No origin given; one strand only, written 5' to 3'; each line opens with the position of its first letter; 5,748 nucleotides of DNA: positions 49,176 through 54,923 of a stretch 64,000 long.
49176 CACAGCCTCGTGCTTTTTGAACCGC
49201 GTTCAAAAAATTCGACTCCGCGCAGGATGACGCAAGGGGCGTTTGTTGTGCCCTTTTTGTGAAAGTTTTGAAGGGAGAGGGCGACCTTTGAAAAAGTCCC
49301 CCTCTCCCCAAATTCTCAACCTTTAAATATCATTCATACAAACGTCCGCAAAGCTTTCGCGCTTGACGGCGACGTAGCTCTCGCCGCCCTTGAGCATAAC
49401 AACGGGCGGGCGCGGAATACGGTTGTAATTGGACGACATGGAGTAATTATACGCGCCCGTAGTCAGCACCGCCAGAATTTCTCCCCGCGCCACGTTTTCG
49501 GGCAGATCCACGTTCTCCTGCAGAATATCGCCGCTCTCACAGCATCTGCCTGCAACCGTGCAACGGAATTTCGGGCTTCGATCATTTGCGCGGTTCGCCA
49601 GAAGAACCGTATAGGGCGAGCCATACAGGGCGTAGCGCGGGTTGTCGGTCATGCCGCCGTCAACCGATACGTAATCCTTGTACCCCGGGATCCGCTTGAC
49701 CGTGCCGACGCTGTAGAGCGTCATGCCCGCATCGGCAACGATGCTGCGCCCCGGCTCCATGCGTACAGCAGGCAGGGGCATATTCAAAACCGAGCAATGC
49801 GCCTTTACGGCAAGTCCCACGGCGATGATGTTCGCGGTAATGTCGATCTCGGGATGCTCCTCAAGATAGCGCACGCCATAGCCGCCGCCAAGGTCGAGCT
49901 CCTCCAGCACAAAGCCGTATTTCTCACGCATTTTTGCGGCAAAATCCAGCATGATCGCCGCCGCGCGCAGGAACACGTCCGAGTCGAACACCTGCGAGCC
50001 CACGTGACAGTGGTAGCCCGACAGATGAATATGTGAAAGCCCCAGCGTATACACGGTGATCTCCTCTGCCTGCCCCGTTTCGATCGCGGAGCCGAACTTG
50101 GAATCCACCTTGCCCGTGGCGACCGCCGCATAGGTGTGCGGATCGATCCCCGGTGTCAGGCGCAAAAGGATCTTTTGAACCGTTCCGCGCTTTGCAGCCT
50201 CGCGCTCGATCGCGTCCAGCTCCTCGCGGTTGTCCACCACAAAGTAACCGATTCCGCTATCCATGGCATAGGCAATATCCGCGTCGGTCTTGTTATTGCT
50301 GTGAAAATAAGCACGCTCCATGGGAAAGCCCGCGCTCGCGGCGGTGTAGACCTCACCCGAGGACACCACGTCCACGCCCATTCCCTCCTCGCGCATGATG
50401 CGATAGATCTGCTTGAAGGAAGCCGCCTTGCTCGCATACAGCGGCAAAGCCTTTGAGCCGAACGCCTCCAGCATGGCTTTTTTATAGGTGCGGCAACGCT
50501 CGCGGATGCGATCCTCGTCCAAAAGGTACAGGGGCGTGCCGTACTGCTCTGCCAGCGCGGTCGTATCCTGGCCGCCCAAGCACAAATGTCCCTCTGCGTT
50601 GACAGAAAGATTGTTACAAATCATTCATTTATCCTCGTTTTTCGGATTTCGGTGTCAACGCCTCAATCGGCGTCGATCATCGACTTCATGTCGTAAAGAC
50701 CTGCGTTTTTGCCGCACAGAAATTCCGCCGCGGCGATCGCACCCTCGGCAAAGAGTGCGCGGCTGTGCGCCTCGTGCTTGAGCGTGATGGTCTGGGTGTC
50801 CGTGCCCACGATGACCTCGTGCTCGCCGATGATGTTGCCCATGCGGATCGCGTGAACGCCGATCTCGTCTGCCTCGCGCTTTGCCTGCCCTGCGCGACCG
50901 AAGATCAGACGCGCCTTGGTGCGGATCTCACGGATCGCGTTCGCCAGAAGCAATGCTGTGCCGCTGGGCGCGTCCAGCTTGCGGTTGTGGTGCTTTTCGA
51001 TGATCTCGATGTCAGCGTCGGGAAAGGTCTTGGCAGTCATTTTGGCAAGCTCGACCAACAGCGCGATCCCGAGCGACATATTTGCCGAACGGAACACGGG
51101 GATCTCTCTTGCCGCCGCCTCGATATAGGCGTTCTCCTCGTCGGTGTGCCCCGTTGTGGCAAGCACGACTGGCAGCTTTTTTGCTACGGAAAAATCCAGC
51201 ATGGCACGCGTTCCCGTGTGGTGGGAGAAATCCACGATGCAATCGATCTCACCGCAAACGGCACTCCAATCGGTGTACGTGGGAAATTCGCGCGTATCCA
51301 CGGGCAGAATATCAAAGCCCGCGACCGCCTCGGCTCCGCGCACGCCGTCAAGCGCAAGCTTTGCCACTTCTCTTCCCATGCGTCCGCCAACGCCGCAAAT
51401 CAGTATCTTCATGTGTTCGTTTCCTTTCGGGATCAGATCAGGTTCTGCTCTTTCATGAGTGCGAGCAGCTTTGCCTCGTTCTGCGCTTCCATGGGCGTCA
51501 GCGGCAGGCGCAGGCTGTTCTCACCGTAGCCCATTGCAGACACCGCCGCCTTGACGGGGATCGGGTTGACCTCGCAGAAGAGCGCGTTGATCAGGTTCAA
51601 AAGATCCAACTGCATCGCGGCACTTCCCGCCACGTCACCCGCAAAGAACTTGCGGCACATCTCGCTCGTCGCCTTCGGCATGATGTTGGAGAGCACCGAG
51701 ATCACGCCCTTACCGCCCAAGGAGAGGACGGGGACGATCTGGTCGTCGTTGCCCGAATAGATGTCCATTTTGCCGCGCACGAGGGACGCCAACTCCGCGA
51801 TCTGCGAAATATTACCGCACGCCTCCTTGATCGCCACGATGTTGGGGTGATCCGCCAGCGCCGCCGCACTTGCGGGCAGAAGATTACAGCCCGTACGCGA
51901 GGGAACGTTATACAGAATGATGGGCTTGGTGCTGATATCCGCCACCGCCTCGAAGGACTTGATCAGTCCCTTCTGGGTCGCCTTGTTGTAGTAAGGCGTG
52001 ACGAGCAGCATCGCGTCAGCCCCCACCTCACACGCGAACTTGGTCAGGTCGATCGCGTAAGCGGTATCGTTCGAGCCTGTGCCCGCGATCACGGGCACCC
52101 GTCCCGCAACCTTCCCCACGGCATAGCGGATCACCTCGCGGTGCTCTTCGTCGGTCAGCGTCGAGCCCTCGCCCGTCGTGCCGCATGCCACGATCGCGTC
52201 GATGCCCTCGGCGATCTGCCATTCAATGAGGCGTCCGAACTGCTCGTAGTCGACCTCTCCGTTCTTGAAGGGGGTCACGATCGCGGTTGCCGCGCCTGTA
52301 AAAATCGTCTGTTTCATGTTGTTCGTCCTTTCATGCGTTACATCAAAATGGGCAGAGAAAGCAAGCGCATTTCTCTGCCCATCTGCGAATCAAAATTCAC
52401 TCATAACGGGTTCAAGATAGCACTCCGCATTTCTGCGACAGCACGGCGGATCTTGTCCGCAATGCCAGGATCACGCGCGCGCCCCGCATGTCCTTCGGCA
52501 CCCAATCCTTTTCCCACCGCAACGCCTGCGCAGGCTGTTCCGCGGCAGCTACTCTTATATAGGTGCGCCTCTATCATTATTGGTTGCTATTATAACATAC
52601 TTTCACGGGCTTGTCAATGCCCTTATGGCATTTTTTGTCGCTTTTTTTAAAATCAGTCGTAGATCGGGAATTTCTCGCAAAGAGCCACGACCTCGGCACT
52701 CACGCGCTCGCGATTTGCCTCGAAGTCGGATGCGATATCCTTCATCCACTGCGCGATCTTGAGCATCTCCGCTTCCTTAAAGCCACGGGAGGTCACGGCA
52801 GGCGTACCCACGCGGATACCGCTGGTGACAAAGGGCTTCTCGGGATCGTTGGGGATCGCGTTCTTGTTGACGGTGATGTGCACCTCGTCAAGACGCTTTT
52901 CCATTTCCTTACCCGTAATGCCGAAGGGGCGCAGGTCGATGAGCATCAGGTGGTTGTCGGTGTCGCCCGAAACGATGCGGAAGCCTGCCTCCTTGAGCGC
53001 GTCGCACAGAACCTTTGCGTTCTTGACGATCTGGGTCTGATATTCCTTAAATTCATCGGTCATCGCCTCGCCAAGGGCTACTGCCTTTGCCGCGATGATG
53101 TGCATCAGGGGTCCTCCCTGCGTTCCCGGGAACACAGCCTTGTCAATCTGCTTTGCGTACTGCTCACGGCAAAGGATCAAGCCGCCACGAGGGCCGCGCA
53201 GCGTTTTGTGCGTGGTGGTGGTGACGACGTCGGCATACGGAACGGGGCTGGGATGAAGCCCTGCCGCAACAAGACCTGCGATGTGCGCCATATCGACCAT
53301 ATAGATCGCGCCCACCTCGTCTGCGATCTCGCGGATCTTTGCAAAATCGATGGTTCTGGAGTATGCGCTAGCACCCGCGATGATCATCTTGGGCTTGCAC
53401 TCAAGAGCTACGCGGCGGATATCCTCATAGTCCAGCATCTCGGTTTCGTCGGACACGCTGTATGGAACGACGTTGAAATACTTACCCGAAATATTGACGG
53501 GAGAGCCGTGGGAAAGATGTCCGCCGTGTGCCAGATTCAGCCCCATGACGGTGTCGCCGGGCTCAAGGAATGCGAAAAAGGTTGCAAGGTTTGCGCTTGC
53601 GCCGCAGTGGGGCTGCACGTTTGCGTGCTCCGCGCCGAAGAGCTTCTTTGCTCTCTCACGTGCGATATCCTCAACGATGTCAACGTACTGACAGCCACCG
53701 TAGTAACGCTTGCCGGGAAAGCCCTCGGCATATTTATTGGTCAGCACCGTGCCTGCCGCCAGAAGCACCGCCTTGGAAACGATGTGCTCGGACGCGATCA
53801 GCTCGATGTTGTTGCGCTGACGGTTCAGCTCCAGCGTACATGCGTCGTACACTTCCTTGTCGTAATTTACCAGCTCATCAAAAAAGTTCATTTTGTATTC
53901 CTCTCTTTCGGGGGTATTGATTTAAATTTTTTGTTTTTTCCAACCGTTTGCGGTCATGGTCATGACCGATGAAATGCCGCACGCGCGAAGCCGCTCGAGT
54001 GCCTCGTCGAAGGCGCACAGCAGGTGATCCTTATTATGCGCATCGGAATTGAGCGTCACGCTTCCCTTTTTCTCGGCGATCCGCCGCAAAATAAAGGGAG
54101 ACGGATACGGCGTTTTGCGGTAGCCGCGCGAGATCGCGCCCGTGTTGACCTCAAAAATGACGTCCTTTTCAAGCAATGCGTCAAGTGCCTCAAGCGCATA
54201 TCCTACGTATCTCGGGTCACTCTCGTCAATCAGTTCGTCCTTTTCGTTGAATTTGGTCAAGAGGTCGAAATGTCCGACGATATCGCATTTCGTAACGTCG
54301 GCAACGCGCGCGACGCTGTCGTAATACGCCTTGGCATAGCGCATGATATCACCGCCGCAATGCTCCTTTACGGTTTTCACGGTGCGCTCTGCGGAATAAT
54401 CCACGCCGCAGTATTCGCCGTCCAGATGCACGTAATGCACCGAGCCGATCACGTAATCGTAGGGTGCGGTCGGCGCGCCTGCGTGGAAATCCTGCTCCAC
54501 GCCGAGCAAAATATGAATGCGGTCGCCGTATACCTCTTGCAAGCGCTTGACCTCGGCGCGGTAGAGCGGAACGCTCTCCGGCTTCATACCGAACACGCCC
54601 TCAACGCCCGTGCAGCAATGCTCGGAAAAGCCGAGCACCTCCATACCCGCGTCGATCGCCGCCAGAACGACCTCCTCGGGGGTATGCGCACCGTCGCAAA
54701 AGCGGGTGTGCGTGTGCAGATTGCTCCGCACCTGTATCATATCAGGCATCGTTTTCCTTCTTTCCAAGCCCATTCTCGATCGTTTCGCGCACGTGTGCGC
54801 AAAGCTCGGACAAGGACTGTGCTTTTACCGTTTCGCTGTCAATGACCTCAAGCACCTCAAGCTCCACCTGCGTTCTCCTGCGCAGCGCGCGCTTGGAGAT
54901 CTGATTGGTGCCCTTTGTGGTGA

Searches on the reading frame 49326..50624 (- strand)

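Call 38: search_protein_families(library=pfam, proteins=[window:49326-50624:-])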
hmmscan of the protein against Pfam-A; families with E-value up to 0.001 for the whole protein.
window:49326-50624:- (433 aa): 2 families
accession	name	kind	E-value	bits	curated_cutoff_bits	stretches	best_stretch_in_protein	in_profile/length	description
PF02784.22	Orn_Arg_deC_N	-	5.9e-56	190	23.4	1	38-297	2-247/247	Pyridoxal-dependent decarboxylase, pyridoxal binding domain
PF00278.28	Orn_DAP_Arg_deC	-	3.1e-15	56.7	23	1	161-390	5-95/95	Pyridoxal-dependent decarboxylase, C-terminal sheet domain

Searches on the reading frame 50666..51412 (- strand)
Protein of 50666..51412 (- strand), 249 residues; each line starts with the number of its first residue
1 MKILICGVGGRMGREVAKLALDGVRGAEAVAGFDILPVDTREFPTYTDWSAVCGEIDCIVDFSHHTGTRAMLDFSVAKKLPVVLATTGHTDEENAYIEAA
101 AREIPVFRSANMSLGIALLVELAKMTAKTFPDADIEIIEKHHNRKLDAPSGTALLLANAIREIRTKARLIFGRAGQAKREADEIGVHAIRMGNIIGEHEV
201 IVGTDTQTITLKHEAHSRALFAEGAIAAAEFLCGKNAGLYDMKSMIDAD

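Call 38: search_protein_families(library=pfam, proteins=[window:50666-51412:-])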
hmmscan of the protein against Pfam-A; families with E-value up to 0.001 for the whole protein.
window:50666-51412:- (249 aa): 2 families
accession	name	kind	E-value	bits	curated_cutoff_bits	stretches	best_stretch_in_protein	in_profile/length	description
PF05173.19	DapB_C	-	7.1e-43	146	27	1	115-245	1-120/121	Dihydrodipicolinate reductase, C-terminus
PF01113.26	DapB_N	-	1.5e-22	80.5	25.6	1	1-112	1-124/124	Dihydrodipicolinate reductase, N-terminus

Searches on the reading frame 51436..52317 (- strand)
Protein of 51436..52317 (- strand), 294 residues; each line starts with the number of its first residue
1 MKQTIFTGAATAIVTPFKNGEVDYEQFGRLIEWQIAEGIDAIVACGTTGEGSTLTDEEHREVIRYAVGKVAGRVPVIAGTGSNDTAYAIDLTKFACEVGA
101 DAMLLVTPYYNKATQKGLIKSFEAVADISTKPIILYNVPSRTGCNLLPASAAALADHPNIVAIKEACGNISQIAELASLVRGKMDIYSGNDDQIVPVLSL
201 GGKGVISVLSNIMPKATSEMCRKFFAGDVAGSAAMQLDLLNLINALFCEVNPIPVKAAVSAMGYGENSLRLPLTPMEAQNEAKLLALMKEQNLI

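Call 29: search_protein_families(library=pfam, proteins=[window:51436-52317:-])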
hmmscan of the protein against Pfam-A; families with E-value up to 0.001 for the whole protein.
window:51436-52317:- (294 aa): 1 family
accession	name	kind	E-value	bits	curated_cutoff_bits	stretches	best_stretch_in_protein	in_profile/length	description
PF00701.28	DHDPS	-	3.6e-89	298.8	22.1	1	6-290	2-288/289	Dihydrodipicolinate synthetase family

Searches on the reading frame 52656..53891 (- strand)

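Call 29: search_protein_families(library=pfam, proteins=[window:52656-53891:-])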
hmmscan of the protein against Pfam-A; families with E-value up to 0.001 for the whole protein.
window:52656-53891:- (412 aa): 4 families
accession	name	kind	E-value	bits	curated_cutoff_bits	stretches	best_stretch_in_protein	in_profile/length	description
PF00464.25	SHMT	-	5e-172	572.4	27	1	8-383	2-399/399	Serine hydroxymethyltransferase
PF00155.27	Aminotran_1_2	-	1.1e-12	48.3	19.7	1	73-367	42-350/361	Aminotransferase class I and II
PF01212.27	Beta_elim_lyase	-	7.5e-06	25.9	27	1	78-341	38-272/288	Beta-eliminating lyase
PF01053.26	Cys_Met_Meta_PP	-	0.00018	20.6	27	1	79-239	59-211/381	Cys/Met metabolism PLP-dependent enzyme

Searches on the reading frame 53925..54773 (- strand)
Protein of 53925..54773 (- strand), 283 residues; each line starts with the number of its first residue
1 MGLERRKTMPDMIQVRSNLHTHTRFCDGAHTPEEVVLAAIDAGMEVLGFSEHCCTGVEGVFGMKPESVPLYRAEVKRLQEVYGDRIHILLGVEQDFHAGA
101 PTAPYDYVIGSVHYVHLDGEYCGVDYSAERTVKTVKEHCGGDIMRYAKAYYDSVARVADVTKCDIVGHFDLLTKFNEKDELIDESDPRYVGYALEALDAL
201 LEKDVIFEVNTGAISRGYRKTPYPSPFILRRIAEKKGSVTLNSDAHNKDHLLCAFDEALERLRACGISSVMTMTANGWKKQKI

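Call 29: search_protein_families(library=pfam, proteins=[window:53925-54773:-])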
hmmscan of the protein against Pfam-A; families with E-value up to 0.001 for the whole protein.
window:53925-54773:- (283 aa): 1 family
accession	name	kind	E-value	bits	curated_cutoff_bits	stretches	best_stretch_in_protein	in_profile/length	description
PF02811.25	PHP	-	9.8e-19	68.7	26.4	1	19-211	2-163/164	PHP domain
